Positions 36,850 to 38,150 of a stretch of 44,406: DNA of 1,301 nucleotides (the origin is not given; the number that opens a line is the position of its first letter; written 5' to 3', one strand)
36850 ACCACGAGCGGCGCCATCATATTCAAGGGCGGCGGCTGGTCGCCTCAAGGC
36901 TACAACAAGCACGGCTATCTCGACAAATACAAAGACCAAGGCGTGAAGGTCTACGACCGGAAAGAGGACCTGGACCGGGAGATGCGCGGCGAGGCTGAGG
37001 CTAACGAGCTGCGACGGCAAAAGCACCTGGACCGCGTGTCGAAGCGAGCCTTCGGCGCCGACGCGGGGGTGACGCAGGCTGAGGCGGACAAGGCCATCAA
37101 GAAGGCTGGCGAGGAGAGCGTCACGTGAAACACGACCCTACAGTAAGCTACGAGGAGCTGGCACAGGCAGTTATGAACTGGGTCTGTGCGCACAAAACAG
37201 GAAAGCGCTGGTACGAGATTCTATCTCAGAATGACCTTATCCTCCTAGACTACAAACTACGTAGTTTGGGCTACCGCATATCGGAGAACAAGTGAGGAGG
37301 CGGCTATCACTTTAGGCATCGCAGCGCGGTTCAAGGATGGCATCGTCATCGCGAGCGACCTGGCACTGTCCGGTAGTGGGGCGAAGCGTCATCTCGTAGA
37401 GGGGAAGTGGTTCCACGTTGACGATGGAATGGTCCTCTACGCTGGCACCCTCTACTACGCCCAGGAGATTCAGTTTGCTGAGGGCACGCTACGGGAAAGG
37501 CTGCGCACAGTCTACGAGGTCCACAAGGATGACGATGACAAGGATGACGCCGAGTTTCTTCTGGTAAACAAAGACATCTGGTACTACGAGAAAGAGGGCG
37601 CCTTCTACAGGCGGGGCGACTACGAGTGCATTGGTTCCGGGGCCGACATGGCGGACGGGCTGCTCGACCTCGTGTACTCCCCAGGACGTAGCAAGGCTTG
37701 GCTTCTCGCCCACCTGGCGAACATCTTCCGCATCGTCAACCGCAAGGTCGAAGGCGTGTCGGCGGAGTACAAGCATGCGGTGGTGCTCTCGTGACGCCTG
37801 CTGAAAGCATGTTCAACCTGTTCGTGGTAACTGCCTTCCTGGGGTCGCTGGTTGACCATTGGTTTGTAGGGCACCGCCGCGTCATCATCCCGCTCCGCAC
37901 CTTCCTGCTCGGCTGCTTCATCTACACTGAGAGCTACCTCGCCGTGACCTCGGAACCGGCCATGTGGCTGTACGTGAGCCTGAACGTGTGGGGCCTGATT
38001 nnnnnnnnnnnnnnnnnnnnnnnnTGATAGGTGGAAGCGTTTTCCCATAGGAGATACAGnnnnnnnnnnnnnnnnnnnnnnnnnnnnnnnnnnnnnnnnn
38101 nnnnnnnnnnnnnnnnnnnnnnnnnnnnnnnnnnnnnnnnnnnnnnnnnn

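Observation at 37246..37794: Phage-encoded HslV/proteasome-beta-like threonine hydrolase lacking a canonical start codon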

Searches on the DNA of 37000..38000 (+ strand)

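Call 7: search_dna_similar(query=window:37000-38000:+, collection=phages, mode=distant, max_rows=30)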
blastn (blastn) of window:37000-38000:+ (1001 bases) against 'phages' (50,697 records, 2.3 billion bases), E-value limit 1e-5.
No match.
